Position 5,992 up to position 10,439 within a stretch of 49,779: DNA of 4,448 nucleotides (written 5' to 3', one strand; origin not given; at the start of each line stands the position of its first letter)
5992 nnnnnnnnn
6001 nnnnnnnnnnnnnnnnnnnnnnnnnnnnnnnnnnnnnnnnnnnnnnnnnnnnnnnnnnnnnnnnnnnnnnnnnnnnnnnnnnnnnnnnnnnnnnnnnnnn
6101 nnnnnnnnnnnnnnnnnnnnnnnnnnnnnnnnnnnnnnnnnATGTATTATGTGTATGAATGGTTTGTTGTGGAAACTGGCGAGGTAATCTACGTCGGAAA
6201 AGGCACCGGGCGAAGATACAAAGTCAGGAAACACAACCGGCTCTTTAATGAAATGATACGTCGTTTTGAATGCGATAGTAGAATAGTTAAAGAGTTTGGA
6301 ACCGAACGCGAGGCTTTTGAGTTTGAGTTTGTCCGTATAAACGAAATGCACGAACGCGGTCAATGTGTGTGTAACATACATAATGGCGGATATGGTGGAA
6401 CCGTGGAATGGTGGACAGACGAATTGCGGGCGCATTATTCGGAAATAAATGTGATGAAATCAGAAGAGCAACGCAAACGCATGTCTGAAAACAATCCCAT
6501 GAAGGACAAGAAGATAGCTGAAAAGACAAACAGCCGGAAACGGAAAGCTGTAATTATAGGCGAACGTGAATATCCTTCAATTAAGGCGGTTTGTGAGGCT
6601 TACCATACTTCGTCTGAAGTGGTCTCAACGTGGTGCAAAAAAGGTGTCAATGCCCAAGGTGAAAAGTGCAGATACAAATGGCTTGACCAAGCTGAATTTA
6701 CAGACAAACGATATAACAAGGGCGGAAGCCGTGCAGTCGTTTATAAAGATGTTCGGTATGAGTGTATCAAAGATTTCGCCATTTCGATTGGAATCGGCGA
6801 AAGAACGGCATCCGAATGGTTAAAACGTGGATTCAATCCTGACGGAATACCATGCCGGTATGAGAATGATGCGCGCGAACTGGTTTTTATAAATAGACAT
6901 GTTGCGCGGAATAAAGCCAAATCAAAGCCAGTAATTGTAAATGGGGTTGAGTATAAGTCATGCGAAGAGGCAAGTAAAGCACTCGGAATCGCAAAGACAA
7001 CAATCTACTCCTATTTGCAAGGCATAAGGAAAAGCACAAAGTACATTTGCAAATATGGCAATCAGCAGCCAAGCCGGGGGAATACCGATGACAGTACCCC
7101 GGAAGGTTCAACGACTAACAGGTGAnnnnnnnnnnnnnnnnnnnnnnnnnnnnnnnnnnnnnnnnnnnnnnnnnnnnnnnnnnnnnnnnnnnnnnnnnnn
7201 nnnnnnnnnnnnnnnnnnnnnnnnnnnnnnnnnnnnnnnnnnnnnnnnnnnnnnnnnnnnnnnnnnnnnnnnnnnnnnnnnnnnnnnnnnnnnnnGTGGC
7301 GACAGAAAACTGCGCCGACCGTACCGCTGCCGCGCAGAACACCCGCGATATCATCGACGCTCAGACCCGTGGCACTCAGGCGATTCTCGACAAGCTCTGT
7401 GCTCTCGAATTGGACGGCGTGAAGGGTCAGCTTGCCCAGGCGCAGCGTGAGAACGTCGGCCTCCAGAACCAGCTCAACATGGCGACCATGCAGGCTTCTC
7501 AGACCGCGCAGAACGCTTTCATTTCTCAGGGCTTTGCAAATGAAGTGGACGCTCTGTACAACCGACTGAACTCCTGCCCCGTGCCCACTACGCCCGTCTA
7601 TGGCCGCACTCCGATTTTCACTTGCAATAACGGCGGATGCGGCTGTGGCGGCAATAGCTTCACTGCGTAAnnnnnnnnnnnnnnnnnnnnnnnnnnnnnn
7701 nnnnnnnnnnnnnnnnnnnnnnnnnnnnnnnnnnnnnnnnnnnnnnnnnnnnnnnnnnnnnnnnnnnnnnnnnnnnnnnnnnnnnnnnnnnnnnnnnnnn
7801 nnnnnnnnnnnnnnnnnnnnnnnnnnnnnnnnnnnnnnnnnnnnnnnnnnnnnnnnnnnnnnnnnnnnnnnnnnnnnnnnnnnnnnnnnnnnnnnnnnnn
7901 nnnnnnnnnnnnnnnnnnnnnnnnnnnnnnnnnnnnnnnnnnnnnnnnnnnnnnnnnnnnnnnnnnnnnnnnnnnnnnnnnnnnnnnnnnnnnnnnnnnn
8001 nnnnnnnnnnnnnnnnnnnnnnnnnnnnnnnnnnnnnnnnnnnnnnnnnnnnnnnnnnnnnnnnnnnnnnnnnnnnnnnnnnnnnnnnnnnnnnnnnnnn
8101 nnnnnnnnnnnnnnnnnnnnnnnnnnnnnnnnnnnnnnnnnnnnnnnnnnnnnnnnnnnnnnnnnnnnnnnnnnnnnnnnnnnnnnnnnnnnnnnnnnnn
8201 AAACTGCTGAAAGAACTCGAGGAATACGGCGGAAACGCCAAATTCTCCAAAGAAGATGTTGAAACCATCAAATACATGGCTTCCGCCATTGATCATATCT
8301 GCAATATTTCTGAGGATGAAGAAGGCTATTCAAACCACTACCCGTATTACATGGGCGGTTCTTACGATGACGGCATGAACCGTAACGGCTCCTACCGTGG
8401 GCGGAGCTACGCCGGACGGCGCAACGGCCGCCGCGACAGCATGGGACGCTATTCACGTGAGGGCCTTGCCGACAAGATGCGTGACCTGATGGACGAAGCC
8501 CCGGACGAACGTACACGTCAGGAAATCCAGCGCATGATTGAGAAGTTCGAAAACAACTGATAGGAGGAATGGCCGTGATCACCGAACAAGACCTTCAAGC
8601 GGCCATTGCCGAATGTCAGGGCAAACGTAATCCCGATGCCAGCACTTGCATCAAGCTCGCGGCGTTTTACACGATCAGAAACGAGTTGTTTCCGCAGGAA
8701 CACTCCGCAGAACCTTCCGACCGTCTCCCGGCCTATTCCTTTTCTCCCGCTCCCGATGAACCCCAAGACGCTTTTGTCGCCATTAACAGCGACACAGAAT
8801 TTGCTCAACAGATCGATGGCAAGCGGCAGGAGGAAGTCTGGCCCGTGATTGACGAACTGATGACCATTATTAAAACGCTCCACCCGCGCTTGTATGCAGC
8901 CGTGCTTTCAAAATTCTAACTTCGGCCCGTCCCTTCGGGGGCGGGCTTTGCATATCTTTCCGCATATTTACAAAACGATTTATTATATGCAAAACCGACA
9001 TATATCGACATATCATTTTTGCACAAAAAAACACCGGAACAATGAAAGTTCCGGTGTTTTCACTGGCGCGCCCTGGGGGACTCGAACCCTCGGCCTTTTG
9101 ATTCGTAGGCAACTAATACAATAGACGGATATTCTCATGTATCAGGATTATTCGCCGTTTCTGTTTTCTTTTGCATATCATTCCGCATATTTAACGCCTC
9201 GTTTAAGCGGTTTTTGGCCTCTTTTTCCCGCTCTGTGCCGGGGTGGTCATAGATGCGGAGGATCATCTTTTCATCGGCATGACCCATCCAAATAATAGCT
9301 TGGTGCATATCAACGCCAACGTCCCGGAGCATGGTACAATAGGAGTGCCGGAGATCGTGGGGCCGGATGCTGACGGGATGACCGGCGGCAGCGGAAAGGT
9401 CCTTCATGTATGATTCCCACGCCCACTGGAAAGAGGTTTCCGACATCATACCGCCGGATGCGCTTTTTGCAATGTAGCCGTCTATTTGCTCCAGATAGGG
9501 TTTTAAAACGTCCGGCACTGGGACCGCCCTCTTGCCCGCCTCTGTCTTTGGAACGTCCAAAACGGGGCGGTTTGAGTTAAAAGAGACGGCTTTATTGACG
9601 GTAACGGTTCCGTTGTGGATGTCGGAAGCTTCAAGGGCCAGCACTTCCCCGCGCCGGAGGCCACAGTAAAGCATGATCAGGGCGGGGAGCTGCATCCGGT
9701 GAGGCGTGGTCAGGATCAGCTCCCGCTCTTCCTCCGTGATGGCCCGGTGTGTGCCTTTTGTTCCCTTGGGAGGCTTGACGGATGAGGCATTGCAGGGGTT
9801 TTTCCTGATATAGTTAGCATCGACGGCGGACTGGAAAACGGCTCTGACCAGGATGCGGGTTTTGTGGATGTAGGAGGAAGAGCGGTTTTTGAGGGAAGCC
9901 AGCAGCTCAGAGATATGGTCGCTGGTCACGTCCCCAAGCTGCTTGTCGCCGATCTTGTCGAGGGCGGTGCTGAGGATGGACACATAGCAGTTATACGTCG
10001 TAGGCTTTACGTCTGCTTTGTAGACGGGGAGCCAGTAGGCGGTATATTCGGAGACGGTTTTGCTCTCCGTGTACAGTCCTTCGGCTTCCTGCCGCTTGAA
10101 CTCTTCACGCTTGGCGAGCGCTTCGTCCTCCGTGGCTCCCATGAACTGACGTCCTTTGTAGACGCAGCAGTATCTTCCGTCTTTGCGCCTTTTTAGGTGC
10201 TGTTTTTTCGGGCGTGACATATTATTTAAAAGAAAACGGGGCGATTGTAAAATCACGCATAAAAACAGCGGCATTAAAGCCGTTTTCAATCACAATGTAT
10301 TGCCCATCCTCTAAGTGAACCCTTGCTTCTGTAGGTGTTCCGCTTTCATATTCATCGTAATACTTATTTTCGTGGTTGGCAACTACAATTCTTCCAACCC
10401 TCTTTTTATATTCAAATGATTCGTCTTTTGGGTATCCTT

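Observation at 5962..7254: Group I intron with a GIY-YIG homing endonuclease splits a Gly/Cys-rich membrane protein gene in the accessory region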

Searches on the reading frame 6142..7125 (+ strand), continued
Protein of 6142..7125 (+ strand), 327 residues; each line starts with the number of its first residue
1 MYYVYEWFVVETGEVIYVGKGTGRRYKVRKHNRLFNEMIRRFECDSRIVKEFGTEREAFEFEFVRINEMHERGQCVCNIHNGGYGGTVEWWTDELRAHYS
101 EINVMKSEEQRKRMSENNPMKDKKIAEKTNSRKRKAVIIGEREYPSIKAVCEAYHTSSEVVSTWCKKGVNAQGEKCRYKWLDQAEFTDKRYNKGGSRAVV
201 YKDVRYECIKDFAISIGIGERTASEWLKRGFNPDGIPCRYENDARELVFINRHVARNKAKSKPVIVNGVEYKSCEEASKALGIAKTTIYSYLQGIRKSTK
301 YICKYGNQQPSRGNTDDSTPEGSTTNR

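Call 81: find_related_loci(query=A2, collection=genome_contigs, flank=1500)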
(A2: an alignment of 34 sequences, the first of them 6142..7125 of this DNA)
Query A2 (327 aa) in genome_contigs; peptide patterns used: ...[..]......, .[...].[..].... (x = any residue, [..] = any of these).
32 stretches matched a pattern; 8 encode a relative of the query (tblastn E <= 1e-3); 8 distinct loci.
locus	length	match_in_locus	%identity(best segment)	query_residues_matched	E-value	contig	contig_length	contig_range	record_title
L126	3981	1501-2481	58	1-326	4e-130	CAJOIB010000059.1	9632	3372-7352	uncultured Selenomonadaceae bacterium isolate Red_deer_4_mag_35 genome assembly, contig: scaffold_11933, whole genome sh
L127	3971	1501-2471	51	1-326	4e-94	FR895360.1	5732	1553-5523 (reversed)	Firmicutes bacterium CAG:882 genomic scaffold, scf66, whole genome shotgun sequence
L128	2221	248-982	46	1-242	4e-73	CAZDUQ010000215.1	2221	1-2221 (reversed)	MAG TPA_asm: uncultured Oscillospiraceae bacterium isolate SRP225648_co1_341 genome assembly, contig: NODE_124092_length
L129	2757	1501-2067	58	1-311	7e-71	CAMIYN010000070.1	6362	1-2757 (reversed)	MAG: uncultured Lachnospiraceae bacterium isolate SRR12081292_bin.91_metaWRAP_v1.3_MAG genome assembly, contig: ERZ12289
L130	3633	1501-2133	56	1-326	2e-68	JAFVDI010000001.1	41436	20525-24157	MAG: Clostridiales bacterium isolate RGIG5067 Roe_deer_Rumen.Co__c62116, whole genome shotgun sequence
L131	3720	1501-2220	44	1-243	3e-67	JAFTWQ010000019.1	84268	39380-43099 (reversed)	MAG: Bacteroidales bacterium isolate RGIG4217 Roe_deer_Colon-4__c1721, whole genome shotgun sequence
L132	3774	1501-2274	45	1-326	2e-58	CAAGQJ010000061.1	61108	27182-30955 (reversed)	MAG TPA_asm: Bacilli bacterium, isolate HGM10836, WGS project CAAGQJ010000000 data, contig: SRS820617_35_k75_330927, who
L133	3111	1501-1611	62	291-327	1e-8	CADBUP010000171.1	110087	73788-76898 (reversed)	MAG: uncultured Ruminococcus sp. isolate RUG14314 genome assembly, contig: RUG14314_asm_171, whole genome shotgun sequen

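Call 82: find_related_loci(query=A2, collection=metagenome_contigs, flank=1500)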
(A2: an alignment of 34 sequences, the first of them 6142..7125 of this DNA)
Query A2 (327 aa) in metagenome_contigs; peptide patterns used: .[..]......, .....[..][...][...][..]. (x = any residue, [..] = any of these).
560 stretches matched a pattern; 116 encode a relative of the query (tblastn E <= 1e-3); the best 80 are kept; 80 distinct loci.
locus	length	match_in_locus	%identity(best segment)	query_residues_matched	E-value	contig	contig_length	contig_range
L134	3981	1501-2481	97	1-327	0e+0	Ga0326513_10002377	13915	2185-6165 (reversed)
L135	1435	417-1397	78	1-327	0e+0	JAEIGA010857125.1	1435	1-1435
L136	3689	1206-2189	58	1-326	5e-130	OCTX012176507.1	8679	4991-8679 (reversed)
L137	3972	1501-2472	57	1-326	3e-125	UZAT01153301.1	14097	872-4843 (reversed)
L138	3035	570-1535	56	1-326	8e-122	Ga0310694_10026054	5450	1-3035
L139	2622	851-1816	56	1-326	7e-126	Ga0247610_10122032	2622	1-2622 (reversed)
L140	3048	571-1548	55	1-326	6e-123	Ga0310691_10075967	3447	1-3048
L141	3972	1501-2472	56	1-326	2e-119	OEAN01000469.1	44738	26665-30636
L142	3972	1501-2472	56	1-326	2e-119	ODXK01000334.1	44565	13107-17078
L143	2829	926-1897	57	1-326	8e-124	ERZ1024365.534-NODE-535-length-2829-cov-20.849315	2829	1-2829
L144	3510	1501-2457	56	1-326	1e-119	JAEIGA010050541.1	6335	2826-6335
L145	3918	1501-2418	57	1-305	5e-119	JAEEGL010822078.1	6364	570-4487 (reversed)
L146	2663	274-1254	55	1-326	3e-123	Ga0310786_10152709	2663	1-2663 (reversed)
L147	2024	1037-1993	55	1-326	9e-125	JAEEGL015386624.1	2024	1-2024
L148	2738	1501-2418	57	1-305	3e-119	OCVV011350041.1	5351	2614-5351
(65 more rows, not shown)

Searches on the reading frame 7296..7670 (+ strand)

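Call 6: search_protein_families(library=pfam, proteins=[window:7296-7670:+], max_evalue=1)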
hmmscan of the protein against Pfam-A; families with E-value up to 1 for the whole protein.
window:7296-7670:+ (124 aa): 1 family
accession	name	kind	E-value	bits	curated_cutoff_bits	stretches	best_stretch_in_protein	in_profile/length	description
PF09730.14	BicD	-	0.069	11.7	27.9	1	15-92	242-316/718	Microtubule-associated protein Bicaudal-D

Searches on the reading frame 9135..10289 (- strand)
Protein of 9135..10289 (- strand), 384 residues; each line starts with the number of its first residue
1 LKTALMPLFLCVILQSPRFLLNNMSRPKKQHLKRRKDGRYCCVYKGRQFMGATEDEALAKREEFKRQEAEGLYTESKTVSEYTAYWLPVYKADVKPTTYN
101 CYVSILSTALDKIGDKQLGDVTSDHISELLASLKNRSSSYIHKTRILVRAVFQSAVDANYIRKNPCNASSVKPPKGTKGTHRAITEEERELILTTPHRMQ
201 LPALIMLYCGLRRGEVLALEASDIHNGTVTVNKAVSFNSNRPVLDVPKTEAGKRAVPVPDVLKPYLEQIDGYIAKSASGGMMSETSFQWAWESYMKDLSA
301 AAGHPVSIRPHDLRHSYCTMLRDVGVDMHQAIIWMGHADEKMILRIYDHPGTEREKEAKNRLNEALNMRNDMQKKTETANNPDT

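Call 51: search_protein_families(library=phrogs, proteins=[window:9135-10289:-], max_evalue=0.00001)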
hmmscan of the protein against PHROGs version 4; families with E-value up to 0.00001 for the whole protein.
window:9135-10289:- (384 aa): 4 families
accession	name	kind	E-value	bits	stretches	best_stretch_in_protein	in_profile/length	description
phrog_1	-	integration and excision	4.4e-69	235.3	1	28-370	104-455/611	integrase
phrog_216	-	integration and excision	4.4e-24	86.1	1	143-376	17-251/301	integrase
phrog_7244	-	integration and excision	3e-11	44.1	1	74-232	74-231/263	integrase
phrog_7685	-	integration and excision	1.3e-10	42.2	1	249-364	124-237/240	integrase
